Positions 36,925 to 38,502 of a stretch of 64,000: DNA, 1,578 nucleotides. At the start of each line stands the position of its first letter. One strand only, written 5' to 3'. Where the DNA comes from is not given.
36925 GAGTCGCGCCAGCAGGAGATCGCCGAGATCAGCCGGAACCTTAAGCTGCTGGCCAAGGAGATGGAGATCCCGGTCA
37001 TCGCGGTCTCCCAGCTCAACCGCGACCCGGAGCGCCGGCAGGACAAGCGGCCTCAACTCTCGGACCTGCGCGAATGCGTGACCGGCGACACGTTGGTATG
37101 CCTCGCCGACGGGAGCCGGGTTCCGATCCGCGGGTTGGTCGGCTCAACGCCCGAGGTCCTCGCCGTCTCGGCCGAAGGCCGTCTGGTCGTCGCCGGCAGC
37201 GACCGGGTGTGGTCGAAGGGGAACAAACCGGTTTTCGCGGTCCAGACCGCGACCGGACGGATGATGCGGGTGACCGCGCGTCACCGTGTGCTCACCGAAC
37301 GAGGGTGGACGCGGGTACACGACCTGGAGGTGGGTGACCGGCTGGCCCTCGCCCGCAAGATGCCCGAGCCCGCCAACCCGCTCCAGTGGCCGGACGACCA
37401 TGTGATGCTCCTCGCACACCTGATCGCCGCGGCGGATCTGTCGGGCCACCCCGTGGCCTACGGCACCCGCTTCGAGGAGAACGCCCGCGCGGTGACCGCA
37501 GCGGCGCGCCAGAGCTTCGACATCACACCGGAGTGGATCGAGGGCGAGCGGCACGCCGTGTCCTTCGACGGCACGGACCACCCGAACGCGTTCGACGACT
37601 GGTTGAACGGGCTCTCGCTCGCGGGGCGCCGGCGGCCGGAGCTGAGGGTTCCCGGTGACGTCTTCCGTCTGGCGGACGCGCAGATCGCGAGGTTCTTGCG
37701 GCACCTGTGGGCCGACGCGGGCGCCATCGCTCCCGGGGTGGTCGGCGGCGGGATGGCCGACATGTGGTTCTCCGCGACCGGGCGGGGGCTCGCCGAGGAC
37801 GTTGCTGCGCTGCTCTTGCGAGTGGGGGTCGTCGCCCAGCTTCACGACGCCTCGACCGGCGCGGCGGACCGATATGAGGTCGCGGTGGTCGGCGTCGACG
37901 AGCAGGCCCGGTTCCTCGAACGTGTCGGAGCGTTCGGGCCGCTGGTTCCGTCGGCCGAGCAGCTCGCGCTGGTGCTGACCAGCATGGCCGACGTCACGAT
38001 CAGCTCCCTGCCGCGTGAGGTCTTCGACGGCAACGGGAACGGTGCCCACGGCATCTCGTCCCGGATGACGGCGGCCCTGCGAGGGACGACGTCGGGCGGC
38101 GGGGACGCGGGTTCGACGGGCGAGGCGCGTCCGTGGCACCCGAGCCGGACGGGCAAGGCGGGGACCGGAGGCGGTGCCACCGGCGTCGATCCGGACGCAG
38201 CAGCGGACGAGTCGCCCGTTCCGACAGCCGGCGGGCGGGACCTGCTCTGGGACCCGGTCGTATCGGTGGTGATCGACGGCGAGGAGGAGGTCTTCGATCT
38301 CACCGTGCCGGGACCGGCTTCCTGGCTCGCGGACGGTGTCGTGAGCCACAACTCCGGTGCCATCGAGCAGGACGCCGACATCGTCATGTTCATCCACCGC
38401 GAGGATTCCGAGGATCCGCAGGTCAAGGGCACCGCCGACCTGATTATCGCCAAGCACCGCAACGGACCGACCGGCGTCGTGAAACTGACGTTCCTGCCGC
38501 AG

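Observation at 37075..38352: DnaB intein (426 aa) with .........-like endonuclease blocks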

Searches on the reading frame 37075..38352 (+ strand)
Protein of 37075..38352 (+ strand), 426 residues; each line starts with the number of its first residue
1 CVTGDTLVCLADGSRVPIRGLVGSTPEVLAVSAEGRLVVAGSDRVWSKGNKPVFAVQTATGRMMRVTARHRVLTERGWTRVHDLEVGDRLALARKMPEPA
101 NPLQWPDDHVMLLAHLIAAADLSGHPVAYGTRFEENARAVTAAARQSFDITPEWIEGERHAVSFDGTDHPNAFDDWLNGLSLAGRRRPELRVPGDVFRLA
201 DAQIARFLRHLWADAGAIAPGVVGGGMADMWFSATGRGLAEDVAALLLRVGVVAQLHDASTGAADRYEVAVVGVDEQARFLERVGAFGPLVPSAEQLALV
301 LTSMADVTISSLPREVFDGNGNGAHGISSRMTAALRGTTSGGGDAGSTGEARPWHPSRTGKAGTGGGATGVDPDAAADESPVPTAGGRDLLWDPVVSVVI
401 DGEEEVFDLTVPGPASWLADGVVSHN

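Call 3: search_protein_families(library=pfam, proteins=[window:37075-38352:+], max_evalue=0.1)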
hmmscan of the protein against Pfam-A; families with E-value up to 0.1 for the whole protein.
window:37075-38352:+ (426 aa): 2 families
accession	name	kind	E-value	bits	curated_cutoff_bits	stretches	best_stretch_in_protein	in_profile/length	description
PF14890.11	Intein_splicing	-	2.6e-15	57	35.8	1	9-426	2-155/155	Intein splicing domain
PF14528.11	LAGLIDADG_3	-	2.3e-08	34.6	22.5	1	203-285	2-82/82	LAGLIDADG-like domain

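Call 4: search_protein_families(library=ncbifam, proteins=[window:37075-38352:+], max_evalue=0.1)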
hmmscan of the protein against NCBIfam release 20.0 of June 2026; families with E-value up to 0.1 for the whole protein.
window:37075-38352:+ (426 aa): 13 families
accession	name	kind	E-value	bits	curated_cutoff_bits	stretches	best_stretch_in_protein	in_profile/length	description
NF005852.0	PRK07773.1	equivalog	3.5e-71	240.6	780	1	1-426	398-826/886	replicative DNA helicase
NF006207.0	PRK08332.1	equivalog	7.2e-12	43.4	2400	1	42-259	937-1146/1684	vitamin B12-dependent ribonucleotide reductase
NF038098.1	GyrA_w_intein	exception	1.2e-10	40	1850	1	1-288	117-415/1232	intein-containing DNA gyrase subunit A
NF038136.1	rSAM_Rv_intein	exception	5.4e-10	38.7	700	1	1-89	76-165/574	intein-containing Rv2578c family radical SAM protein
TIGR01445.1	intein_Nterm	domain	8.2e-10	39.5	24.5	1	1-74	1-83/83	intein N-terminal splicing region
NF007072.0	PRK09519.1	equivalog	9.9e-08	30.8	1024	1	28-119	282-373/790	intein-containing recombinase RecA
TIGR01443.1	intein_Cterm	domain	0.00013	22.1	15.6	1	405-426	1-23/24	intein C-terminal splicing region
NF011418.0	PRK14845.1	equivalog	0.0002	19.2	756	1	27-97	66-137/1049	translation initiation factor IF-2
NF003159.0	PRK04132.1-4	equivalog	0.00084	17.4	999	1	27-98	97-173/852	replication factor C small subunit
NF003158.0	PRK04132.1-3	equivalog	0.0014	15.8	1750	1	1-90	648-741/1437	replication factor C small subunit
NF052663.1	RtcB_rel_intein2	exception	0.0099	14.7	1050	1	1-77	78-156/626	intein-containing RctB family protein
NF003157.0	PRK04132.1-2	equivalog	0.038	11.9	1103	0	43-264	103-319/864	replication factor C small subunit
NF038162.1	RtcB_rel_intein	exception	0.053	11.4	1150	0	49-92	146-189/961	intein-containing RtcB family protein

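Call 5: search_solved_structures(query=window:37075-38352:+, max_evalue=0.01, show_alignments=3)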
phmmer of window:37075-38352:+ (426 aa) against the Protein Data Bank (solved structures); distinct sequences matched with E-value up to 0.01: 15.
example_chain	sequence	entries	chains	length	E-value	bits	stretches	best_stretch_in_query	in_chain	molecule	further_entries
6frg_A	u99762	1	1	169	1.6e-22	83.5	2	2-99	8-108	Replicative DNA helicase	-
6frh_A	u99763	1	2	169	1.6e-22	83.5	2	2-99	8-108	Replicative DNA helicase,Replicative DNA helicase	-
4o1r_A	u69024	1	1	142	2.6e-21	79.5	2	2-94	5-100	Replicative DNA helicase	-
6fre_A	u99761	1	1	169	4e-21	78.8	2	2-99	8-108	Replicative DNA helicase,Replicative DNA helicase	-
1mi8_A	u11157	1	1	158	1.3e-20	77.2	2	2-99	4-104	DnaB intein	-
2imz_A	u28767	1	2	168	3.2e-05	26.4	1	27-97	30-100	Endonuclease PI-MtuI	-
2in8_A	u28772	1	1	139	6.3e-05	25.5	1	17-92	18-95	Endonuclease PI-MtuI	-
2in0_A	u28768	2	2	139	9.7e-05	24.9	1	27-92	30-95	Endonuclease PI-MtuI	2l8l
3igd_A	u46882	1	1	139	0.00013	24.4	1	24-92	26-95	Endonuclease PI-MtuI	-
2in9_A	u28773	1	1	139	0.00015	24.3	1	27-92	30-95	Endonuclease PI-MtuI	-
5k08_A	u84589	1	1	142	0.00017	24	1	27-92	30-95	RecA mini intein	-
5i0a_A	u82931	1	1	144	0.00017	24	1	27-92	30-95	Intein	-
3ifj_A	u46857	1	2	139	0.00021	23.7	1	27-92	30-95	Endonuclease PI-MtuI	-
1am2_A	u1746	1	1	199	0.0027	20.1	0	2-73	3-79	MXE GYRA INTEIN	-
4oz6_A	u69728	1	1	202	0.003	19.9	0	2-73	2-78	Mxe gyrA intein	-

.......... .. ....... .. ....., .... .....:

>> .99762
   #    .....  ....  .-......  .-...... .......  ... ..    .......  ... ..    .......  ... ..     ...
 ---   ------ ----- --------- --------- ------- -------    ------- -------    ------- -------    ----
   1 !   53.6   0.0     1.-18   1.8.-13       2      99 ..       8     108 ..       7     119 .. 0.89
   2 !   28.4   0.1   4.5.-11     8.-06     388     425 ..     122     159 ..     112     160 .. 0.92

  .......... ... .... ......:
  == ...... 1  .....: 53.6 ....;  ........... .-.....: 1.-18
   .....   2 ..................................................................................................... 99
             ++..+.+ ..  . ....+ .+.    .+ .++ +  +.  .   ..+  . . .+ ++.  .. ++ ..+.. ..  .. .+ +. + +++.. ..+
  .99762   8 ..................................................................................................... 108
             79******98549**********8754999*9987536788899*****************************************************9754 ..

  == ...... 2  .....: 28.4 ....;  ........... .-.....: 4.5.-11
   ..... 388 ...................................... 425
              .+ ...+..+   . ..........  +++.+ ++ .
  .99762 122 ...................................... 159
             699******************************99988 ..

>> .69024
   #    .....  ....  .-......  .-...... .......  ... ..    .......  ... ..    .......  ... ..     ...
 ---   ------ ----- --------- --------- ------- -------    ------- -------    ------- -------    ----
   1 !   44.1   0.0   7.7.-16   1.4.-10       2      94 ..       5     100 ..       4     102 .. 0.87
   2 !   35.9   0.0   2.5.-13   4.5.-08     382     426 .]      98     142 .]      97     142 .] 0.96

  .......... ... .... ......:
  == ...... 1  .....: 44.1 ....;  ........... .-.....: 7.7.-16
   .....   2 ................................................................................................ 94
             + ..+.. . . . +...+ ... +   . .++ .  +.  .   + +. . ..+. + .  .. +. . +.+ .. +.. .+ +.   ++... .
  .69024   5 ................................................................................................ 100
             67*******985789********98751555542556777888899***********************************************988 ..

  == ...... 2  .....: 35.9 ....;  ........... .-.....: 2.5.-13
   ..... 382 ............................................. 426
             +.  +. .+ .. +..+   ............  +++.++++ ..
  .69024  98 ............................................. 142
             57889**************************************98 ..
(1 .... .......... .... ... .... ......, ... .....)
